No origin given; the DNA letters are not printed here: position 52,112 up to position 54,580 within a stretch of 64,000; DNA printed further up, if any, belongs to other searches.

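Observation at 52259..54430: GusA-like GH2 beta-glucuronidase fused to a C-terminal SCP2 sterol-carrier domain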

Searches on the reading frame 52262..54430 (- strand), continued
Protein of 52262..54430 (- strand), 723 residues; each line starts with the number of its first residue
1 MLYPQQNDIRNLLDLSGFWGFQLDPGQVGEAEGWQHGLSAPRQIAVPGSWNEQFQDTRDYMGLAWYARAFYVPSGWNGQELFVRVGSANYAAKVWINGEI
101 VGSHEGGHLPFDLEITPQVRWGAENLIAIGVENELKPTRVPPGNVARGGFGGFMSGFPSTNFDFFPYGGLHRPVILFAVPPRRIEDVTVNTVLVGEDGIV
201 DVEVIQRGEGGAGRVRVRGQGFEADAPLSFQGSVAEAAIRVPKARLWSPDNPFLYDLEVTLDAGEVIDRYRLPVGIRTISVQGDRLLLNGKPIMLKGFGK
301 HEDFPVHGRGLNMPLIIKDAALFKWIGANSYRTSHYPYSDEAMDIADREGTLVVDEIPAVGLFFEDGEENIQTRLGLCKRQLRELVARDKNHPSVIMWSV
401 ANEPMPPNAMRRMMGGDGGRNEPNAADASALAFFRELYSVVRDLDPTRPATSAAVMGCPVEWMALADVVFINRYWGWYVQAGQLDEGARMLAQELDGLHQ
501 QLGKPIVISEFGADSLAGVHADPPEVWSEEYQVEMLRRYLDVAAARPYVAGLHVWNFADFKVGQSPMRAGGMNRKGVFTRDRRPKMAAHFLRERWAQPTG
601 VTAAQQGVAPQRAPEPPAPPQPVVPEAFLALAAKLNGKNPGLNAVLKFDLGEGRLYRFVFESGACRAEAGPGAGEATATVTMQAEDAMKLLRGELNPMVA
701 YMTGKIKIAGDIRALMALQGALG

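Call 6: find_homologous_proteins(query=window:52262-54430:-, max_evalue=1e-10)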
Query window:52262-54430:- (723 aa): 6625 proteins with E <= 1e-10 among 8000 candidates; the best 120 are listed.
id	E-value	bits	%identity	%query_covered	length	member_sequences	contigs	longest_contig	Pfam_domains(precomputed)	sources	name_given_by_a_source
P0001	0.0e+0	1673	100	100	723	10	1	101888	PF02837.25,PF02036.23,PF02836.24,PF00703.28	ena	-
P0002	0.0e+0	1356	80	100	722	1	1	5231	PF02837.25,PF02036.23,PF02836.24,PF00703.28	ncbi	-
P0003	0.0e+0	1103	66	100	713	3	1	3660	PF02837.25,PF02036.23,PF02836.24,PF00703.28,PF22666.3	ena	-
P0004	0.0e+0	1081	65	100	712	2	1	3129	PF02837.25,PF14864.12,PF02036.23,PF02836.24,PF00703.28,PF22666.3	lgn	-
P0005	0.0e+0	1072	65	100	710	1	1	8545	PF02837.25,PF02036.23,PF02836.24,PF00703.28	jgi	jgi:beta-glucuronidase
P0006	0.0e+0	1068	64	100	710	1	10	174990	PF02837.25,PF13364.13,PF02036.23,PF02836.24,PF00703.28,PF22666.3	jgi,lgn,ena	jgi:beta-glucuronidase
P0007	0.0e+0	1068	64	100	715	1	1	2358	PF02837.25,PF13364.13,PF02036.23,PF02836.24,PF00703.28,PF22666.3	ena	-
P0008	0.0e+0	1065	64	100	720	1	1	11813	PF02837.25,PF02036.23,PF02836.24,PF00703.28,PF22666.3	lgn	-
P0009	0.0e+0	1063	63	100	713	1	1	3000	PF02837.25,PF02036.23,PF02836.24,PF00703.28,PF22666.3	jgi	jgi:beta-glucuronidase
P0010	0.0e+0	1057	64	100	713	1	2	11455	PF02837.25,PF02036.23,PF02836.24,PF00703.28,PF22666.3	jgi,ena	-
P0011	0.0e+0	1054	63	100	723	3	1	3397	PF02837.25,PF02036.23,PF02836.24,PF00703.28,PF22666.3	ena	-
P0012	0.0e+0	1053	63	100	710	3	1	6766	PF02837.25,PF02036.23,PF02836.24,PF00703.28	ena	-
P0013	0.0e+0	1050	62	99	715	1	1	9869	PF02837.25,PF02036.23,PF02836.24,PF00703.28,PF22666.3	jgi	jgi:beta-glucuronidase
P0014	0.0e+0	1050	63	100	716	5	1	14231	PF02837.25,PF13364.13,PF02036.23,PF02836.24,PF00703.28,PF22666.3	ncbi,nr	ncbi:MAG: beta-glucuronidase [Anaerolineae bacterium]|nr:beta-glucuronidase [Anaerolineae bacterium]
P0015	0.0e+0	1049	64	100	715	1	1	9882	PF02837.25,PF02036.23,PF02836.24,PF00703.28,PF22666.3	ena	-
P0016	0.0e+0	1049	63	100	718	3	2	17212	PF02837.25,PF02036.23,PF02836.24,PF00703.28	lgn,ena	-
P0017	0.0e+0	1045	63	100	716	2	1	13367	PF02837.25,PF02036.23,PF02836.24,PF00703.28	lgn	-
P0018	0.0e+0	1044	62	100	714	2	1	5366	PF02837.25,PF02036.23,PF02836.24,PF00703.28,PF22666.3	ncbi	-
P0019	0.0e+0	1044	63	100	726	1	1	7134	PF02837.25,PF02036.23,PF02836.24,PF00703.28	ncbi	-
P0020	0.0e+0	1044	65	96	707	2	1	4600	PF02837.25,PF02836.24,PF00703.28,PF22666.3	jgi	-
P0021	0.0e+0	1043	62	100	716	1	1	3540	PF02837.25,PF02036.23,PF02836.24,PF00703.28,PF22666.3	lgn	-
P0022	0.0e+0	1040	62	100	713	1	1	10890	PF02837.25,PF02036.23,PF02836.24,PF00703.28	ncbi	-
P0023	0.0e+0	1039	62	100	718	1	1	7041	PF02837.25,PF02036.23,PF02836.24,PF00703.28,PF22666.3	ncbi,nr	ncbi:MAG: beta-glucuronidase [Anaerolineae bacterium]|nr:beta-glucuronidase [Anaerolineae bacterium]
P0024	0.0e+0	1039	63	100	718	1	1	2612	PF02837.25,PF02036.23,PF02836.24,PF00703.28,PF22666.3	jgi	jgi:beta-glucuronidase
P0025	0.0e+0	1037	63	100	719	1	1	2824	PF02837.25,PF02036.23,PF02836.24,PF00703.28,PF22666.3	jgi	-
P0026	0.0e+0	1034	63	99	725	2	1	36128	PF02837.25,PF02036.23,PF02836.24,PF00703.28,PF22666.3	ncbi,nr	ncbi:MAG: beta-glucuronidase [Anaerolineae bacterium]|nr:beta-glucuronidase [Anaerolineae bacterium]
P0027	0.0e+0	1032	62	99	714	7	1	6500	PF02837.25,PF02036.23,PF02836.24,PF00703.28,PF22666.3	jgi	jgi:beta-glucuronidase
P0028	0.0e+0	1027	62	99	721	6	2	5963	PF02837.25,PF02036.23,PF02836.24,PF00703.28,PF22666.3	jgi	jgi:beta-glucuronidase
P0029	0.0e+0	1027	61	100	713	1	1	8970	PF02837.25,PF02036.23,PF02836.24,PF00703.28,PF22666.3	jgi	jgi:beta-glucuronidase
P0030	0.0e+0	1022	62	100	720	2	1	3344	PF02837.25,PF02036.23,PF02836.24,PF00703.28,PF22666.3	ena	-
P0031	0.0e+0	1021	61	100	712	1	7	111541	PF02837.25,PF02036.23,PF02836.24,PF00703.28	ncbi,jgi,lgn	-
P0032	0.0e+0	1018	60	99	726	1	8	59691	PF02837.25,PF13364.13,PF02036.23,PF02836.24,PF00703.28,PF22666.3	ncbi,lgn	-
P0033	0.0e+0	1018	63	100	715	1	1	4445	PF02837.25,PF02036.23,PF02836.24,PF00703.28,PF22666.3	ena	-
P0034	0.0e+0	1014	62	99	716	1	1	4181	PF02837.25,PF02036.23,PF02836.24,PF00703.28,PF22666.3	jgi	jgi:beta-glucuronidase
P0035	6.1e-297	1005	61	100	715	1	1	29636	PF02837.25,PF02036.23,PF02836.24,PF00703.28,PF22666.3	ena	-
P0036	1.1e-292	991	61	100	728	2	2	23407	PF02837.25,PF02036.23,PF02836.24,PF00703.28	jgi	jgi:beta-glucuronidase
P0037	7.3e-292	988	61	99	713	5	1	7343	PF02837.25,PF02036.23,PF02836.24,PF00703.28,PF22666.3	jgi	-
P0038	1.0e-290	985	60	100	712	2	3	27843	PF02837.25,PF02036.23,PF02836.24,PF00703.28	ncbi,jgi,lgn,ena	-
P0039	4.8e-290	982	68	83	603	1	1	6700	PF02837.25,PF13364.13,PF02836.24,PF00703.28,PF22666.3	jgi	jgi:beta-glucuronidase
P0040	9.3e-290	981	60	100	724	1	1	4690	PF02837.25,PF13364.13,PF02036.23,PF02836.24,PF00703.28,PF22666.3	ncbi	-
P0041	2.3e-289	980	60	99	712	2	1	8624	PF02837.25,PF02036.23,PF02836.24,PF00703.28,PF22666.3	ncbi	-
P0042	2.9e-289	980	69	83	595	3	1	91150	PF02837.25,PF02836.24,PF00703.28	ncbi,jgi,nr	ncbi:MAG: beta-glucuronidase [Chloroflexi bacterium]|nr:beta-glucuronidase [Chloroflexota bacterium]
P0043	3.9e-287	973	60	99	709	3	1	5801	PF02837.25,PF13364.13,PF02836.24,PF00703.28,PF22666.3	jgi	-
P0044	1.9e-285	967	59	99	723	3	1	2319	PF02837.25,PF02036.23,PF02836.24,PF00703.28,PF22666.3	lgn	-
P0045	2.1e-285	967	68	82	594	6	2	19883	PF02837.25,PF26410.1,PF02836.24,PF00703.28,PF22666.3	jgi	-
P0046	9.9e-285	965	69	83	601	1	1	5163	PF02837.25,PF02836.24,PF00703.28,PF22666.3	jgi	jgi:beta-glucuronidase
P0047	4.8e-284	963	69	83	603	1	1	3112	PF02837.25,PF26410.1,PF02836.24,PF00703.28,PF22666.3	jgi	jgi:beta-glucuronidase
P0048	2.6e-283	960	59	100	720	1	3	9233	PF02837.25,PF02036.23,PF02836.24,PF00703.28,PF22666.3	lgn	-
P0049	2.8e-283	960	68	82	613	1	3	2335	PF02837.25,PF13364.13,PF02836.24,PF00703.28,PF22666.3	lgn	-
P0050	3.4e-283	960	58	99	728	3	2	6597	PF02837.25,PF02036.23,PF02836.24,PF00703.28,PF22666.3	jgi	jgi:beta-glucuronidase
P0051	5.8e-283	959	69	83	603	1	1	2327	PF02837.25,PF26410.1,PF02836.24,PF00703.28,PF22666.3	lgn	-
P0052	1.9e-282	957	69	83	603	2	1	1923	PF02837.25,PF02836.24,PF00703.28,PF22666.3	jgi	jgi:beta-glucuronidase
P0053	4.3e-281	953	67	83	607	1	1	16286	PF02837.25,PF02836.24,PF00703.28,PF22666.3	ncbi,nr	ncbi:MAG: beta-glucuronidase [Anaerolineae bacterium]|nr:beta-glucuronidase [Anaerolineae bacterium]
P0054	6.5e-281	952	58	99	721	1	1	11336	PF02837.25,PF02036.23,PF02836.24,PF00703.28,PF22666.3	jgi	jgi:beta-glucuronidase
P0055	2.8e-280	950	65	85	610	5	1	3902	PF02837.25,PF02836.24,PF00703.28,PF22666.3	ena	-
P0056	3.2e-280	950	59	99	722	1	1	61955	PF02837.25,PF13364.13,PF02036.23,PF02836.24,PF00703.28,PF22666.3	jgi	jgi:beta-glucuronidase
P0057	1.1e-279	948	58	99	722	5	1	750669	PF02837.25,PF02036.23,PF02836.24,PF00703.28,PF22666.3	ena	-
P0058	1.4e-279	948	57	99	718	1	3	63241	PF02837.25,PF02036.23,PF02836.24,PF00703.28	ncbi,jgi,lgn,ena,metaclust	metaclust:\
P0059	6.9e-279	946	66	83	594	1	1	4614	PF02837.25,PF02836.24,PF00703.28,PF22666.3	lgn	-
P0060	1.4e-278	945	58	99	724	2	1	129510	PF02837.25,PF02036.23,PF02836.24,PF00703.28,PF22666.3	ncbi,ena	-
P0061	1.8e-277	941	57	100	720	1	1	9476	PF02837.25,PF02036.23,PF02836.24,PF00703.28,PF22666.3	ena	-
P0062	6.5e-277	939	56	100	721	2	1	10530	PF02837.25,PF02036.23,PF02836.24,PF00703.28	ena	-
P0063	4.1e-276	936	57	100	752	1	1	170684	PF02837.25,PF02036.23,PF02836.24,PF00703.28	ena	-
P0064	5.8e-276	936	66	83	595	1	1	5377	PF02837.25,PF13364.13,PF02836.24,PF00703.28,PF22666.3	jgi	jgi:beta-glucuronidase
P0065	8.1e-276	935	67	82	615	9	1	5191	PF02837.25,PF02836.24,PF00703.28,PF22666.3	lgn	-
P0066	1.5e-275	934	66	84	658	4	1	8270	PF02837.25,PF02836.24,PF00703.28,PF22666.3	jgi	-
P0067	1.9e-275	934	57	99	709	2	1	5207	PF02837.25,PF02036.23,PF02836.24,PF00703.28,PF22666.3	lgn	-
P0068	2.9e-275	934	66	83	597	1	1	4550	PF02837.25,PF02836.24,PF00703.28,PF22666.3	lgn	-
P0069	5.4e-275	933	56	99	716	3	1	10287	PF02837.25,PF02036.23,PF02836.24,PF00703.28,PF22666.3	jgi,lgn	-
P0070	8.0e-275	932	66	83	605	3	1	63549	PF02837.25,PF02836.24,PF00703.28,PF22666.3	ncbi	-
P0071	7.8e-274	929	56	100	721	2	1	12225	PF02837.25,PF13364.13,PF02036.23,PF02836.24,PF00703.28,PF22666.3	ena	-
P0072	1.4e-273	928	67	82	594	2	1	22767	PF02837.25,PF26410.1,PF02836.24,PF00703.28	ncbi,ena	-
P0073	3.5e-272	923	57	99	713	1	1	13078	PF02837.25,PF02036.23,PF02836.24,PF00703.28,PF22666.3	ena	-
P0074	3.7e-272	923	65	82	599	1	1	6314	PF02837.25,PF02836.24,PF00703.28,PF22666.3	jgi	jgi:beta-glucuronidase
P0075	7.7e-272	922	65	82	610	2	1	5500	PF02837.25,PF02836.24,PF00703.28,PF22666.3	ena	-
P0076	7.9e-272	922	56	99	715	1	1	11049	PF02837.25,PF14864.12,PF02036.23,PF02836.24,PF00703.28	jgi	jgi:beta-glucuronidase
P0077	1.7e-271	921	55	99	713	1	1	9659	PF02837.25,PF02036.23,PF02836.24,PF00703.28,PF22666.3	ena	-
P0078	3.2e-271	920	65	83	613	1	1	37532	PF02837.25,PF02836.24,PF00703.28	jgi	jgi:beta-glucuronidase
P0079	3.4e-271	920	66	82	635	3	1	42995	PF02837.25,PF13364.13,PF02836.24,PF00703.28,PF22666.3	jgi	jgi:beta-glucuronidase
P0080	5.8e-271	919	56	99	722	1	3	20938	PF02837.25,PF02036.23,PF02836.24,PF00703.28,PF22666.3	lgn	-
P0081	1.3e-269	915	65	82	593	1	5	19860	PF02837.25,PF13364.13,PF02836.24,PF00703.28,PF22666.3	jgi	-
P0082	3.8e-269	913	57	99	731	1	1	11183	PF02837.25,PF13364.13,PF02036.23,PF02836.24,PF00703.28,PF22666.3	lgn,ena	-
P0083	4.4e-268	910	56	99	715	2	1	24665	PF02837.25,PF13364.13,PF02036.23,PF02836.24,PF00703.28,PF22666.3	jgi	-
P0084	1.1e-267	908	65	83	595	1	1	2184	PF02837.25,PF13364.13,PF02836.24,PF00703.28,PF22666.3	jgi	jgi:beta-glucuronidase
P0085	1.3e-267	908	66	82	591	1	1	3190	PF02837.25,PF02836.24,PF00703.28,PF22666.3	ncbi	ncbi:MAG: beta-glucuronidase, partial [Caldilineae bacterium]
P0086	1.6e-267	908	64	83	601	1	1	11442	PF02837.25,PF02836.24,PF00703.28,PF22666.3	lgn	-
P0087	2.1e-267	908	64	83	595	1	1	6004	PF02837.25,PF02836.24,PF00703.28,PF22666.3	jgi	jgi:beta-galactosidase/beta-glucuronidase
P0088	2.8e-267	907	62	88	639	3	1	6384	PF02837.25,PF13364.13,PF02836.24,PF00703.28,PF22666.3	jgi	jgi:beta-glucuronidase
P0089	7.7e-267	906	56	99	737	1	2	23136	PF02837.25,PF13364.13,PF02036.23,PF02836.24,PF00703.28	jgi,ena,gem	-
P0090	1.7e-266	905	65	82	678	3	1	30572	PF02837.25,PF13364.13,PF02836.24,PF00703.28,PF22666.3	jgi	jgi:beta-glucuronidase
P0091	4.5e-266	903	55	99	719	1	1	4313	PF02837.25,PF02036.23,PF02836.24,PF00703.28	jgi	jgi:beta-glucuronidase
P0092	1.3e-265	902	65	82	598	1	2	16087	PF02837.25,PF02836.24,PF00703.28,PF22666.3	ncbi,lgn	-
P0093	2.3e-265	901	64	82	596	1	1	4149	PF02837.25,PF22612.3,PF02836.24,PF00703.28,PF22666.3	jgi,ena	-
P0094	4.7e-265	900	54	99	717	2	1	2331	PF02837.25,PF13364.13,PF02036.23,PF02836.24,PF00703.28,PF22666.3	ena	-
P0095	7.1e-265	899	55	99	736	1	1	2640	PF02837.25,PF02036.23,PF02836.24,PF00703.28,PF22666.3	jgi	jgi:beta-glucuronidase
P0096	1.7e-264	898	55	99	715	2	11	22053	PF02837.25,PF02036.23,PF02836.24,PF00703.28,PF22666.3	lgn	-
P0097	3.0e-264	897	55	99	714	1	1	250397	PF02837.25,PF02036.23,PF02836.24,PF00703.28,PF22666.3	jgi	jgi:beta-glucuronidase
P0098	3.4e-264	897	65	83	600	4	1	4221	PF02837.25,PF02836.24,PF00703.28,PF22666.3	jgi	jgi:beta-glucuronidase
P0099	4.9e-264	896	65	83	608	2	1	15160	PF02837.25,PF13364.13,PF22612.3,PF02836.24,PF00703.28,PF22666.3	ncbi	-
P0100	5.3e-264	896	63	83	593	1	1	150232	PF02837.25,PF02836.24,PF00703.28,PF22666.3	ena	-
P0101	5.8e-264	896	63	83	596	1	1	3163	PF02837.25,PF13364.13,PF02836.24,PF00703.28,PF22666.3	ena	-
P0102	3.1e-263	894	63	83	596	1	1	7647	PF02837.25,PF13364.13,PF02836.24,PF00703.28,PF22666.3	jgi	-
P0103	1.6e-262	891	64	82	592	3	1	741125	PF02837.25,PF02836.24,PF00703.28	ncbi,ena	-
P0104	6.5e-262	889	63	82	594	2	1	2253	PF02837.25,PF02836.24,PF00703.28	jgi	-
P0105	1.2e-261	889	54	99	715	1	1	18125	PF02837.25,PF02036.23,PF02836.24,PF00703.28,PF22666.3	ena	-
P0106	1.6e-261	888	63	82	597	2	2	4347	PF02837.25,PF13364.13,PF02836.24,PF00703.28,PF22666.3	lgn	-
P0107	1.1e-260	885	64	83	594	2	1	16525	PF02837.25,PF13364.13,PF02836.24,PF00703.28,PF22666.3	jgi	jgi:beta-glucuronidase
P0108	6.3e-260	883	55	100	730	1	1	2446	PF02837.25,PF02036.23,PF02836.24,PF00703.28,PF22666.3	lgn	-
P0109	7.6e-260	883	63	82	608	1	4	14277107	PF02837.25,PF02836.24,PF00703.28,PF22666.3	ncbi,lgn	ncbi:MAG: beta-glucuronidase [Caldilineaceae bacterium]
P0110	1.2e-259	882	64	82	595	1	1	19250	PF02837.25,PF13364.13,PF02836.24,PF00703.28,PF22666.3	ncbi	-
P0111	1.6e-259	882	64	83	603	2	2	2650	PF02837.25,PF02836.24,PF00703.28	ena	-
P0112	3.0e-259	881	62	83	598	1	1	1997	PF02837.25,PF02836.24,PF00703.28,PF22666.3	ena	-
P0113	4.6e-259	880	65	83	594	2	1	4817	PF02837.25,PF02836.24,PF00703.28,PF22666.3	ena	-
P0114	5.0e-259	880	53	100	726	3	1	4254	PF02837.25,PF02036.23,PF02836.24,PF00703.28,PF22666.3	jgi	jgi:beta-glucuronidase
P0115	6.7e-259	879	63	82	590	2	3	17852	PF02837.25,PF13364.13,PF02836.24,PF00703.28,PF22666.3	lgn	-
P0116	8.3e-259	879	54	100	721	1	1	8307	PF02837.25,PF02036.23,PF02836.24,PF00703.28,PF22666.3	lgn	-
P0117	1.2e-258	879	63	82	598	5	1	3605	PF02837.25,PF02836.24,PF00703.28,PF22666.3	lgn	-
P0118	1.2e-258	879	63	83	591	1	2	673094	PF02837.25,PF02836.24,PF00703.28,PF22666.3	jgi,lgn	jgi:beta-glucuronidase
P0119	1.3e-258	879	61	88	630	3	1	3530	PF02837.25,PF02036.23,PF02836.24,PF00703.28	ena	-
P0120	5.0e-258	877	65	82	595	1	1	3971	PF02837.25,PF02836.24,PF00703.28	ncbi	ncbi:MAG: beta-glucuronidase [Anaerolineae bacterium]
